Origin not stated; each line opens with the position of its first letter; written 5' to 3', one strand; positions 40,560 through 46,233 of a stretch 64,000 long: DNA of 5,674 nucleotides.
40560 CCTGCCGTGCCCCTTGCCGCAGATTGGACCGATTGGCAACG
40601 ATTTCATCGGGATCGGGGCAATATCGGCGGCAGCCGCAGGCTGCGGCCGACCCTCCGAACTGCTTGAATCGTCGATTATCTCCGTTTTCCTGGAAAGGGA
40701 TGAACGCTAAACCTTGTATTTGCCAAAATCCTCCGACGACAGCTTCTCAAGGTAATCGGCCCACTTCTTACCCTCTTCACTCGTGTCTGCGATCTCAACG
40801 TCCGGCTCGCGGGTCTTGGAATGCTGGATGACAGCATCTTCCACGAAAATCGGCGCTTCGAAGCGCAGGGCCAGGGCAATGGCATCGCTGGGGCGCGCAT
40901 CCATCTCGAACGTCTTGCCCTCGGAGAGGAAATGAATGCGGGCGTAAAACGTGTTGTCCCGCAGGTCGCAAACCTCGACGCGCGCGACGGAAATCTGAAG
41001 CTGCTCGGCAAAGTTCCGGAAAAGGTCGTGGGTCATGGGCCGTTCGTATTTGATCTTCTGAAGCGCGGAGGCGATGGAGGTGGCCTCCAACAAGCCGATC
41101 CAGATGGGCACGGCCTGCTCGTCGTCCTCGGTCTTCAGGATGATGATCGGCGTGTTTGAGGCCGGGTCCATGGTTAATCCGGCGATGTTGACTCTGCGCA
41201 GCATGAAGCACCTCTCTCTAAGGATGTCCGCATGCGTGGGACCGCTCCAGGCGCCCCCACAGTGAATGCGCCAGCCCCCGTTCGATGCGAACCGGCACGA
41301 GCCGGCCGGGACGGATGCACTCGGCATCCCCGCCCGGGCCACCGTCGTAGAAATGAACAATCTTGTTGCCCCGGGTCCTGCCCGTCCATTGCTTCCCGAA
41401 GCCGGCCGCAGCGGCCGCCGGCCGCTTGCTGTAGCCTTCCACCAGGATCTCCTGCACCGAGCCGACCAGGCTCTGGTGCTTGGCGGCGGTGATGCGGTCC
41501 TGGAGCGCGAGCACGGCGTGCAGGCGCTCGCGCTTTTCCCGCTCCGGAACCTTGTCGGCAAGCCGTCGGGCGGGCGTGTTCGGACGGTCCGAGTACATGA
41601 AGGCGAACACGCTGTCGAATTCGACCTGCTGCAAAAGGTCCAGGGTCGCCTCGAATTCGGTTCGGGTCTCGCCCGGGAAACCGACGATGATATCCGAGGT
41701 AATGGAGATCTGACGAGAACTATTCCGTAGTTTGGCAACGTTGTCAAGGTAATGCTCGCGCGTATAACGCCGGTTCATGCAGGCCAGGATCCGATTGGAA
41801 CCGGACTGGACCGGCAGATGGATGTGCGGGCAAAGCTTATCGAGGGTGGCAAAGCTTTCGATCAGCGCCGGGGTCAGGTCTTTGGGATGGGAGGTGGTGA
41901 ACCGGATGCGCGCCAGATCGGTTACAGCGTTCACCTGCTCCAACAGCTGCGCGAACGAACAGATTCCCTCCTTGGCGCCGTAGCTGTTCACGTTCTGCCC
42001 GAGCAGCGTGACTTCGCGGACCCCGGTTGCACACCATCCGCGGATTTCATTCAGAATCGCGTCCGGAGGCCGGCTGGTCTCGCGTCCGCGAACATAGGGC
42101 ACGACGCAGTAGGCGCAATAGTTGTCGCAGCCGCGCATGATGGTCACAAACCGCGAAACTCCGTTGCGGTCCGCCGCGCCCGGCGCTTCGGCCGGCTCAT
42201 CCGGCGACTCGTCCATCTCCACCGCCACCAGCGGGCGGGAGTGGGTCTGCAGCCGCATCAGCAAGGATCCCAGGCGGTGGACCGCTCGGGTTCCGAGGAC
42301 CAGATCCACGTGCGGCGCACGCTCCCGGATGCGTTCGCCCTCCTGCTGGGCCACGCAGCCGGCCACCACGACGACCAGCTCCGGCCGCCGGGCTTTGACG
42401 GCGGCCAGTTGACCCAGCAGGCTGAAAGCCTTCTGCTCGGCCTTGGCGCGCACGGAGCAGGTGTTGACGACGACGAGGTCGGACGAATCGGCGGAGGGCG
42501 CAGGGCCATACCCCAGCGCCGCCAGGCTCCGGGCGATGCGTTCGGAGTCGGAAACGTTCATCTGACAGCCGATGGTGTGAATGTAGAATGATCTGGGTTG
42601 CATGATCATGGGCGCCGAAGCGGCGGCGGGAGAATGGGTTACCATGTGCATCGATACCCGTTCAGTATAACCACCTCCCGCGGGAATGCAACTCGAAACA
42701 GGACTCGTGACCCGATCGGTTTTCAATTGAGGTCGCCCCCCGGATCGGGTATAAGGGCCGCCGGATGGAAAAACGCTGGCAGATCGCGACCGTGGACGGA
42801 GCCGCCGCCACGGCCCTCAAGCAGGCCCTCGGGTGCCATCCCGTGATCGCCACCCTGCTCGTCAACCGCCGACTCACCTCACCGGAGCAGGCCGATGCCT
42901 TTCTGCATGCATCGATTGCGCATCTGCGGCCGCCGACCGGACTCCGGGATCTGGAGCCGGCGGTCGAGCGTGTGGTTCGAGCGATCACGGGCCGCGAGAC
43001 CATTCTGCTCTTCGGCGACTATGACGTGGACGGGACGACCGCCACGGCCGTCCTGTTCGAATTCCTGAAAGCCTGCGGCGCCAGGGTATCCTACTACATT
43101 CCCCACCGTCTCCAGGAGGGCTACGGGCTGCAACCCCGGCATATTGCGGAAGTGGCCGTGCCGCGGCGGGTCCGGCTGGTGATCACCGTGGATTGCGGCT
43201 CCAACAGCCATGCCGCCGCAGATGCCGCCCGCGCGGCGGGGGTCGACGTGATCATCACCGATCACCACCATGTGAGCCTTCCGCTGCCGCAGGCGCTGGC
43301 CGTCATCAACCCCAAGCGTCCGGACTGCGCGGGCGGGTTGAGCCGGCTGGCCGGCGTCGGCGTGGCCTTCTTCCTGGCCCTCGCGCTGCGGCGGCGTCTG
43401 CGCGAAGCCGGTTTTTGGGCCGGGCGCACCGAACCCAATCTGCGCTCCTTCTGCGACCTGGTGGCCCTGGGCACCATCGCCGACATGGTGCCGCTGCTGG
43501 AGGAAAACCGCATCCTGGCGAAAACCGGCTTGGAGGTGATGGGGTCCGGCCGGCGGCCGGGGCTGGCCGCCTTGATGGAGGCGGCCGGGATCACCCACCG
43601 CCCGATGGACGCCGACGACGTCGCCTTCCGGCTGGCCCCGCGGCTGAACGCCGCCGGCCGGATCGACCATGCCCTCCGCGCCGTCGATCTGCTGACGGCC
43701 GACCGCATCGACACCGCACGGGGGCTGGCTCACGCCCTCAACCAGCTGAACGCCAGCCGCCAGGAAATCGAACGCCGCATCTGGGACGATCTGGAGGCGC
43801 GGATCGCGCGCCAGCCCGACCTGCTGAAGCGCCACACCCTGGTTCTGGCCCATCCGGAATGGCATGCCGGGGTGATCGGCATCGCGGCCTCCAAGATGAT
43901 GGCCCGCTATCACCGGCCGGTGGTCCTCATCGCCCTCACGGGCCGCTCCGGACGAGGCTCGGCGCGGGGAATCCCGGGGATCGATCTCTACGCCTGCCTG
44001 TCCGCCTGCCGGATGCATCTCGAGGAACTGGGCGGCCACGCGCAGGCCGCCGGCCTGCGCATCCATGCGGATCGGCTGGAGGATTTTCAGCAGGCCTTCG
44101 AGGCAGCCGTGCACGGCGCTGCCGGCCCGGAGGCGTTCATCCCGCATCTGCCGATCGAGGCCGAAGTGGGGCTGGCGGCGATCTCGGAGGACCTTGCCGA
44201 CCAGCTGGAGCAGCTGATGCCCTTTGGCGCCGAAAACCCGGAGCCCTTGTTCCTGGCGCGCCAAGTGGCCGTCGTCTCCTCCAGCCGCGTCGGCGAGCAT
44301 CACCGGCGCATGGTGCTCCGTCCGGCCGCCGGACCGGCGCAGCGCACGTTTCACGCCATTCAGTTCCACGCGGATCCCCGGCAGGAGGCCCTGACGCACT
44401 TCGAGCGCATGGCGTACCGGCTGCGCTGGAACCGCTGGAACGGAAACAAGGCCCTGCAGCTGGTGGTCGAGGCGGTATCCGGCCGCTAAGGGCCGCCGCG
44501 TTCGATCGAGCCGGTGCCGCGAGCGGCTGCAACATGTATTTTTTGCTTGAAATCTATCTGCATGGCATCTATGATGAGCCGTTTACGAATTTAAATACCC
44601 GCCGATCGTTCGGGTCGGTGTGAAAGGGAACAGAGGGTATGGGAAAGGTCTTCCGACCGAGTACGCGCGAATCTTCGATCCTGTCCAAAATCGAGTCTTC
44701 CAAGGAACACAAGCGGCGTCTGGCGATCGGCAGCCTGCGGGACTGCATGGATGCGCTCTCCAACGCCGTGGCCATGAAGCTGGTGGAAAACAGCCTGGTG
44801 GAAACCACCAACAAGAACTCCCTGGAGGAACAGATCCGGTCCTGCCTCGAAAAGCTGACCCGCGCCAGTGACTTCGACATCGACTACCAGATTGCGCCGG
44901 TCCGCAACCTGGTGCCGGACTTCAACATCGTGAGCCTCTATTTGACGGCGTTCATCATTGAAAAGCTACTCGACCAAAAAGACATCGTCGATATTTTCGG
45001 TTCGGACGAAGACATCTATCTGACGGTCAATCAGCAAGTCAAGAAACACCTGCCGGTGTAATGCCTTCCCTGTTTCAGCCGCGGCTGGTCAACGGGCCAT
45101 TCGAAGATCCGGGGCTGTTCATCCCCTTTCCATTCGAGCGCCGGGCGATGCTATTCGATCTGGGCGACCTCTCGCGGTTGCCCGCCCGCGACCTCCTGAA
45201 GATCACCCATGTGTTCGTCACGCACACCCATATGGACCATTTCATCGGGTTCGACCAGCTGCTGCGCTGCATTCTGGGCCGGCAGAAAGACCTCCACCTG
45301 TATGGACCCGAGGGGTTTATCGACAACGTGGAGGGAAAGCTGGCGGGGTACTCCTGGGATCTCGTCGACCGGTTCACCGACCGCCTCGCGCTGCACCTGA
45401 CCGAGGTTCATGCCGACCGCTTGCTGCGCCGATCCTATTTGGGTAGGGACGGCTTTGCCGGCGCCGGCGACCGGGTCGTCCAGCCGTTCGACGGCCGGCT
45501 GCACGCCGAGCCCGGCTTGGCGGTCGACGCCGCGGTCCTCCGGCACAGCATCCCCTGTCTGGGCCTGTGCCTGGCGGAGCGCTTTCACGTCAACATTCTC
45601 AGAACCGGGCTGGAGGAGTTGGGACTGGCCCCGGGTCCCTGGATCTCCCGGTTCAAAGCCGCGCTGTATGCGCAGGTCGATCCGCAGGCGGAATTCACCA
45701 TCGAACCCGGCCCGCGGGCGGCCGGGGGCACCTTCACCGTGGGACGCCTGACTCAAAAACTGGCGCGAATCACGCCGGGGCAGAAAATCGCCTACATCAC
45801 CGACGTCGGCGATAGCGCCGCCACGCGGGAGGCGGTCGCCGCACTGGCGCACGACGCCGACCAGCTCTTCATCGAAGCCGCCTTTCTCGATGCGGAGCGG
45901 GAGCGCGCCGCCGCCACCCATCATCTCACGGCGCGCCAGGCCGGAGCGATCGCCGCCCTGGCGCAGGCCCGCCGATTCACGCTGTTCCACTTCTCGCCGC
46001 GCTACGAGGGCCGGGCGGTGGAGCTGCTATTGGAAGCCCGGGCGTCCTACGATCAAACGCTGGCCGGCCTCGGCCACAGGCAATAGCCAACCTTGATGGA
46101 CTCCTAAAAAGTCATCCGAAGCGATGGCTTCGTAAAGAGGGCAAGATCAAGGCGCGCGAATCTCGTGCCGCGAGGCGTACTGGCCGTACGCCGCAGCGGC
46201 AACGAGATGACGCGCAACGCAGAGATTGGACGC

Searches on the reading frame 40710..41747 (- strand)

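Call 96: search_protein_families(library=pfam, proteins=[window:40710-41747:-], max_evalue=0.00001)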
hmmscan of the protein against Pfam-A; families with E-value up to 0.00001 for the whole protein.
window:40710-41747:- (346 aa): 1 family
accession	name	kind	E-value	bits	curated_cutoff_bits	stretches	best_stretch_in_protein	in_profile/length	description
PF02577.19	BFN_dom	-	3.9e-40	136.6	27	1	202-312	1-109/112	Bifunctional nuclease domain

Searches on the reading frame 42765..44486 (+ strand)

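Call 96: search_protein_families(library=pfam, proteins=[window:42765-44486:+], max_evalue=0.00001)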
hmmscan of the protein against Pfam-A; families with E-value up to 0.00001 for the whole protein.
window:42765-44486:+ (574 aa): 3 families
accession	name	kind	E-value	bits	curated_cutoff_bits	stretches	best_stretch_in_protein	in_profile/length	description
PF01368.27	DHH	-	1.6e-24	87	28.1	1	79-236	1-124/125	DHH family, N-terminal domain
PF17768.7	RecJ_OB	-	1.3e-21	77.1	27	1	464-569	1-106/107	RecJ OB domain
PF02272.25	DHHA1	-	2e-13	51.1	25.9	1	360-449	6-100/102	DHHA1 domain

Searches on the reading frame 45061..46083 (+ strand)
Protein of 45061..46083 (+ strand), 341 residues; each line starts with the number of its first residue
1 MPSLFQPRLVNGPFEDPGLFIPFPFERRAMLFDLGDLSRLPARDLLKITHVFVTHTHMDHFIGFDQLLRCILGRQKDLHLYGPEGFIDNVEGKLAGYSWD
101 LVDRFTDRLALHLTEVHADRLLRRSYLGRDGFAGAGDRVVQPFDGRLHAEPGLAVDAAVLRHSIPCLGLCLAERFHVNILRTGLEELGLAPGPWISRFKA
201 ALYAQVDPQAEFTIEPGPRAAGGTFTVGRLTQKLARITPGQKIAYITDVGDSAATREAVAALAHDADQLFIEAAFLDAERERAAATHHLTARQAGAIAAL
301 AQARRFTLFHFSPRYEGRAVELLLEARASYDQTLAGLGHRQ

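Call 96: search_protein_families(library=pfam, proteins=[window:45061-46083:+], max_evalue=0.00001)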
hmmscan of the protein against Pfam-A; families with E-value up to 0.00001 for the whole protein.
window:45061-46083:+ (341 aa): 1 family
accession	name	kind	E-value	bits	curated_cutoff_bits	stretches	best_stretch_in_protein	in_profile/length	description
PF12706.13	Lactamase_B_2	-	2.3e-15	57.2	27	2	236-311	129-200/200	Beta-lactamase superfamily domain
